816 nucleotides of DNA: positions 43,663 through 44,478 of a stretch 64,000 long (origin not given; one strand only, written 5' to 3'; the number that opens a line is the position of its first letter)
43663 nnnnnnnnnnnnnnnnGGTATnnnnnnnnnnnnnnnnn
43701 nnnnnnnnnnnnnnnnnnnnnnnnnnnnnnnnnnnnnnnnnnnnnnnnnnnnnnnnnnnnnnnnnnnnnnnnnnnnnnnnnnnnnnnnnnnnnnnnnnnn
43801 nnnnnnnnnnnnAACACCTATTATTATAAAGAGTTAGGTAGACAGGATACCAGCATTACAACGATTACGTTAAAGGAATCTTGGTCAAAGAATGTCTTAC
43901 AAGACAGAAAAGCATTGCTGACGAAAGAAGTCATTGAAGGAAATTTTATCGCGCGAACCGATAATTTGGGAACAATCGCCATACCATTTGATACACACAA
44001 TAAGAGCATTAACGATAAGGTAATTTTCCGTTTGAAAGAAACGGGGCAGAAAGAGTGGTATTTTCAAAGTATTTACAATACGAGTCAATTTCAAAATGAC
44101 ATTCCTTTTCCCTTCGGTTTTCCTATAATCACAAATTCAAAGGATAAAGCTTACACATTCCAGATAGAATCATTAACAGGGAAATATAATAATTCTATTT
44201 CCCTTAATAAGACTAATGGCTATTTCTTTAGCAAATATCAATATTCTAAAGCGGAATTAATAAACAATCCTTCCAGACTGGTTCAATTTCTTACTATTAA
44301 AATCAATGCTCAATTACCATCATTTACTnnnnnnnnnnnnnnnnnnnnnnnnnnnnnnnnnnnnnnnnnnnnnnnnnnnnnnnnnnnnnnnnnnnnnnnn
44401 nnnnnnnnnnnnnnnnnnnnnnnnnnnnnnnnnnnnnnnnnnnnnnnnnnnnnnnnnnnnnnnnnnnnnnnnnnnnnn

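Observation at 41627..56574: Undescribed conserved extracytoplasmic domain fused to three unrelated membrane enzyme classes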

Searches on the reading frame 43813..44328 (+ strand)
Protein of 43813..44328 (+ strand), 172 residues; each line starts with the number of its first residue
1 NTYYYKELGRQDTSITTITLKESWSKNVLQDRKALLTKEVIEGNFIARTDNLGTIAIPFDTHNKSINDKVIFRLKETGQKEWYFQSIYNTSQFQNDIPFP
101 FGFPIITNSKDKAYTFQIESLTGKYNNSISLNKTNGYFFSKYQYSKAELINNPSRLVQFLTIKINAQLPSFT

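Call 20: predict_structure(alignment_id=A3)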
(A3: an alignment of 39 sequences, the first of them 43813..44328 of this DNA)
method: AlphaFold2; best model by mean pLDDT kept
length: 172 residues; sequences in the alignment: 39
mean_pLDDT: 90.7   pTM: 0.85
mean pLDDT of the five models: 90.7, 90.6, 89.9, 89.8, 89.4
residues with pLDDT >= 90: 139; 70-90: 18; 50-70: 5; < 50: 10
segments of 3 or more residues with pLDDT < 50: 1-10
pLDDT, mean of each block of 10 residues (from residue 1): 42 82 89 90 97 97 95 98 98 95 98 98 96 91 96 96 88 67
secondary structure, 60 per line:
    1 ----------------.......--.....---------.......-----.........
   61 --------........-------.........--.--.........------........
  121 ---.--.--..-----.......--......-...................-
elements in order: E17-23 H26-30 E40-46 E52-60 E69-76 E84-89 E98-106 E113-120 E137-143 H146-151 H153-171

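Call 22: search_protein_representatives(alignment_id=A3)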
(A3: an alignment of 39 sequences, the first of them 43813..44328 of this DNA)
Query: 39 sequences, 174 profile positions. Proteins with E-value up to 0.001 (for the whole library): 1629; up to 1e-10: 997; up to 1e-30: 595. The best 150 are listed.
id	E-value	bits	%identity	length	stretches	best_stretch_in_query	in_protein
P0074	2.7e-93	326.6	-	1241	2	15-170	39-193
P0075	4.2e-83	293.4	-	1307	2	9-171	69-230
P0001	3.3e-62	225.4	-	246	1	2-171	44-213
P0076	2.1e-57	209.7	-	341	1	10-172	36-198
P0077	6.5e-56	204.9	-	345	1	7-172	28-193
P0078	8.4e-56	204.5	-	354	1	7-172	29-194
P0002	1.2e-55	204.0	-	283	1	2-172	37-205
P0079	2.5e-55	202.9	-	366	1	8-171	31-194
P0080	2.6e-55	202.9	-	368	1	5-165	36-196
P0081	3.1e-55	202.6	-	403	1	7-171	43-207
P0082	3.9e-55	202.3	-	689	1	4-171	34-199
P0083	5.1e-55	202.0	-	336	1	8-172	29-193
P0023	5.2e-55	201.9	-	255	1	3-171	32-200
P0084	5.4e-55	201.9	-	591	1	8-172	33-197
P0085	5.7e-55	201.8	-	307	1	6-172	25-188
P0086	8.3e-55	201.3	-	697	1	3-172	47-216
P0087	1.1e-54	200.8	-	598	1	4-167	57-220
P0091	5.8e-54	198.5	-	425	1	4-172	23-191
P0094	3.0e-53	196.2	-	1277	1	12-172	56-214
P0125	1.0e-50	187.9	-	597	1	3-172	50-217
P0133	2.5e-50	186.7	-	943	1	11-167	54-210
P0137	3.3e-50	186.3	-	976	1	9-172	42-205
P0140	4.2e-50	185.9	-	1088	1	16-172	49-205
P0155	1.9e-49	183.8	-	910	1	4-167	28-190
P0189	1.1e-47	178.1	-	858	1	13-171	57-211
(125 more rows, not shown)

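Call 27: search_protein_families(library=pfam, alignment_id=A4, max_evalue=0.001)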
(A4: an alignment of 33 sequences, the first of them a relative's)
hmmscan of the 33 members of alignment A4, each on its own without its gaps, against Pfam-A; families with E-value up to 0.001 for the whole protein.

A. member 1, P0074 (1241 aa): 0 families

B. families by the number of members that match (of 33 scanned): 5 families
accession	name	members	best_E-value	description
PF01757.29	Acyl_transf_3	4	1.5e-25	Acyltransferase domain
PF09594.16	GT87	2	1.4e-12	Glycosyltransferase family 87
PF13231.12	PMT_2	2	1.7e-10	Dolichyl-phosphate-mannose-protein mannosyltransferase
PF01833.30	TIG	2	0.00028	IPT/TIG domain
PF09586.16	YfhO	1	1.6e-77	Bacterial membrane protein YfhO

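Call 28: search_protein_families(library=pfam, alignment_id=A5, max_evalue=0.01)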
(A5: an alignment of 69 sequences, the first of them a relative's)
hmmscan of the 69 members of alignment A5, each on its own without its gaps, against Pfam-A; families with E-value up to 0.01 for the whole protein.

A. member 1, P0076 (341 aa): 0 families

B. families by the number of members that match (of 69 scanned): 6 families
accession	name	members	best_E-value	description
PF24916.1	HEAT_GCN1_fung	2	0.00075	Fungal GCN1-like, HEAT repeats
PF13398.12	Peptidase_M50B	1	0.0017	Peptidase M50B-like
PF15568.11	Imm39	1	0.003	Immunity protein 39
PF22285.2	DUF6962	1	0.0046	Family of unknown function (DUF6962)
PF11049.13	KSHV_K1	1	0.0055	Glycoprotein K1 of Kaposi's sarcoma-associated herpes virus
PF23636.1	DUF7144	1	0.0095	Domain of unknown function (DUF7144)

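Call 42: search_protein_families(library=pfam, proteins=[window:43813-44328:+, P0076, P0091], max_evalue=10)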
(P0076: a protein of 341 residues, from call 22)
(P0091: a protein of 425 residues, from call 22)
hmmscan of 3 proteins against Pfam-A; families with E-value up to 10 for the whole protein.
window:43813-44328:+ (172 aa): 2 families
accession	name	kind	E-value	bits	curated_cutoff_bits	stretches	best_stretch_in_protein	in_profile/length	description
PF19791.4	DUF6275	-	0.0064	16.7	22.6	1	10-67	19-76/81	Family of unknown function (DUF6275)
PF24427.1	Ig_GP210_16th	-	0.11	13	27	1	62-81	58-77/84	Nuclear pore complex protein GP210, Ig-like domain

P0076 (341 aa): 0 families

P0091 (425 aa): 0 families

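Call 58: fold_search(model_id=the predicted structure, library=pdb)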
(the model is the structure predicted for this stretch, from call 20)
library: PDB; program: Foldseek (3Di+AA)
matches with E <= 10: 1669; with E <= 0.001: 18
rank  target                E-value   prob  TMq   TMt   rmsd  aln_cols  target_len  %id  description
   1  2cdo_A                1.9e-04  1.00  0.44  0.53   5.8       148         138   11  structure of agarase carbohydrate binding module in complex with neoagarohexaose (released 2006-02-16)
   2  2wq4_B                2.7e-04  1.00  0.39  0.47   5.8       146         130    8  N-terminal domain of BC2L-C Lectin from Burkholderia cenocepacia (released 2010-01-12)
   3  2cdp_D                2.9e-04  1.00  0.41  0.52   6.6       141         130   11  Structure of a CBM6 in complex with neoagarohexaose (released 2006-02-08)
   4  9eul                  2.9e-04  1.00  0.40  0.22   5.4       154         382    7  Cryo-EM structure of Staphylococcus aureus bacteriophage phi812 central spike protein - knob and petal domains (released 2025-04-09)
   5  6ueh                  3.2e-04  1.00  0.38  0.16   4.9       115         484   10  Crystal structure of a ruminal GH26 endo-beta-1,4-mannanase (released 2020-03-11)
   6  2wq4_A                3.2e-04  1.00  0.39  0.48   5.8       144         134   10  N-terminal domain of BC2L-C Lectin from Burkholderia cenocepacia (released 2010-01-12)
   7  2cdp_A                3.8e-04  1.00  0.44  0.52   5.8       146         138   10  Structure of a CBM6 in complex with neoagarohexaose (released 2006-02-08)
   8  5lf2_B                4.1e-04  1.00  0.39  0.25   5.8       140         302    8  Crystal structure of laminin beta2 LE5-LF-LE6 (released 2016-07-27)
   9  6zzw_A                4.8e-04  1.00  0.41  0.50   5.4       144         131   11  Structure of the N terminal domain of Bc2L-C lectin (1-131) in complex with Globo H (H-type 3) and CAS No 912569-62-1 (released 2021-04-07)
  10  2cdo_C                6.0e-04  1.00  0.40  0.48   4.1       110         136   11  structure of agarase carbohydrate binding module in complex with neoagarohexaose (released 2006-02-16)
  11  8w7n                  6.0e-04  0.99  0.37  0.09   9.2       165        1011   10  Crystal structure of the in-cell Cry1Aa purified from Bacillus thuringiensis (released 2024-03-06)
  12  9fmt_E                6.4e-04  1.00  0.38  0.13   6.6       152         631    8  Cryo-EM structure of the BcsB hexameric crown from the E. coli cellulose secretion macrocomplex (released 2024-10-16)
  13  4jdo_B                6.4e-04  1.00  0.34  0.28  10.0       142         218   14  Secreted chlamydial protein pgp3, coiled-coil deletion (released 2013-06-05)
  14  4jdo_D                7.2e-04  1.00  0.35  0.30   9.4       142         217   13  Secreted chlamydial protein pgp3, coiled-coil deletion (released 2013-06-05)
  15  6tid_AAA              7.6e-04  1.00  0.40  0.49   5.8       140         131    9  Structure of the N terminal domain of Bc2L-C lectin (1-131) in complex with H-type 1 antigen (released 2020-01-22)
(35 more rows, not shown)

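Call 63: search_protein_families(library=pfam, proteins=[P0133, P0094, P0189, P0082, P0086, P0074, P0137, P0155], max_evalue=0.01)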
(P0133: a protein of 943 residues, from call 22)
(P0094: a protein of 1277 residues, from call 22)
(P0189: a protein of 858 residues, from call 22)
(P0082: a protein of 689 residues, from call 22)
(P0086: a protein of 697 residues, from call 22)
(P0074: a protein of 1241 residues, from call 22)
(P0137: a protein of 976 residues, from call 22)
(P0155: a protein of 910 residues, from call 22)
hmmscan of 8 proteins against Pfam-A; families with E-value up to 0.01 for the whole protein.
P0133 (943 aa): 0 families

P0094 (1277 aa): 1 family
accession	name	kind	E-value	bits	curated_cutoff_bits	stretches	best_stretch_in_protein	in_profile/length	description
PF13231.12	PMT_2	-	1e-08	36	26.1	1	732-888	3-149/160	Dolichyl-phosphate-mannose-protein mannosyltransferase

P0189 (858 aa): 2 families
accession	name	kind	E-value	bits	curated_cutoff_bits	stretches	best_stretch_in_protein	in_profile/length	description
PF13231.12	PMT_2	-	1.7e-10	41.8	26.1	1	312-476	3-155/160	Dolichyl-phosphate-mannose-protein mannosyltransferase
PF16327.10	CcmF_C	-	0.0021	17.8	28.7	0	551-587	39-74/323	Cytochrome c-type biogenesis protein CcmF C-terminal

P0082 (689 aa): 0 families

P0086 (697 aa): 1 family
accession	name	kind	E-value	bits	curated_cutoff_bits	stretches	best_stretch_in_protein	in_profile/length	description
PF09594.16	GT87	-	1.4e-12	48.3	25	1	342-563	9-209/237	Glycosyltransferase family 87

P0074 (1241 aa): 0 families

P0137 (976 aa): 0 families

P0155 (910 aa): 0 families

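Call 81: list_cluster_members(proteins=[P0125, P0140, P0133, P0094, P0087, P0076, P0155, P0137, P0074, P0091])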
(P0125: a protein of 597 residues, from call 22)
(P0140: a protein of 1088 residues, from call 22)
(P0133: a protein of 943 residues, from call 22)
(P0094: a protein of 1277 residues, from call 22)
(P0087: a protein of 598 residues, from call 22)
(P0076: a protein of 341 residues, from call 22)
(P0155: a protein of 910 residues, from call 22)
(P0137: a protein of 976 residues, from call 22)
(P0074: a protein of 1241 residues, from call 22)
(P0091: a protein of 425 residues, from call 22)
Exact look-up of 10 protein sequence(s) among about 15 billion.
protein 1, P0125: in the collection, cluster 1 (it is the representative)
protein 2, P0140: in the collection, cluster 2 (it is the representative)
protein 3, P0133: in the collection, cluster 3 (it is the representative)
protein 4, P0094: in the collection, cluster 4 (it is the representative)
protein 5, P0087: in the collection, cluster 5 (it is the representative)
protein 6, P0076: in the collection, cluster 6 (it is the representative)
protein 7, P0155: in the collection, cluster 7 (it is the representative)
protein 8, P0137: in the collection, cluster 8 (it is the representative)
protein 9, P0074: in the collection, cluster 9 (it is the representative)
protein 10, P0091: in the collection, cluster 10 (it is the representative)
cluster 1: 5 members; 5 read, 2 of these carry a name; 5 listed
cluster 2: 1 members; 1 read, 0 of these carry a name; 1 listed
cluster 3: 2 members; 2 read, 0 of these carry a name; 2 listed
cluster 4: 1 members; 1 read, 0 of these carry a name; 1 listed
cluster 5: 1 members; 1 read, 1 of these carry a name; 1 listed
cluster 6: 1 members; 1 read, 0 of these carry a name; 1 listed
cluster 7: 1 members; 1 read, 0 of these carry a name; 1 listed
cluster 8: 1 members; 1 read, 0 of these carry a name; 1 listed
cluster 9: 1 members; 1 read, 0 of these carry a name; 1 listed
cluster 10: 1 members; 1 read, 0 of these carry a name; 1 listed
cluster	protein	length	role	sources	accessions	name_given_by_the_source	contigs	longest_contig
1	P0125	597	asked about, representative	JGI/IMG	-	-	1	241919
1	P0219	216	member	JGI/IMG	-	fucose 4-O-acetylase-like acetyltransferase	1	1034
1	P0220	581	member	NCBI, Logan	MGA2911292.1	MAG: acyltransferase family protein [Candidatus Levyibacteriota bacterium]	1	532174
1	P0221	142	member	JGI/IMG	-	-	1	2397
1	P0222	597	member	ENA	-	-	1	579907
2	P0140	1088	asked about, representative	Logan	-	-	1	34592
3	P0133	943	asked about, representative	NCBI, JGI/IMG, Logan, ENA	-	-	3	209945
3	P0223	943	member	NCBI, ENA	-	-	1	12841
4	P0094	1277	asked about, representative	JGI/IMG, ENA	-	-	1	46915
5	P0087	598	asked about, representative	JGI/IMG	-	acyltransferase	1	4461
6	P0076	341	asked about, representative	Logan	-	-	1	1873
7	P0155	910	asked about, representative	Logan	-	-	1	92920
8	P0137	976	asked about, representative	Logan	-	-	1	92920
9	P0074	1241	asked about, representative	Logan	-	-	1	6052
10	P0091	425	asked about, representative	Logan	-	-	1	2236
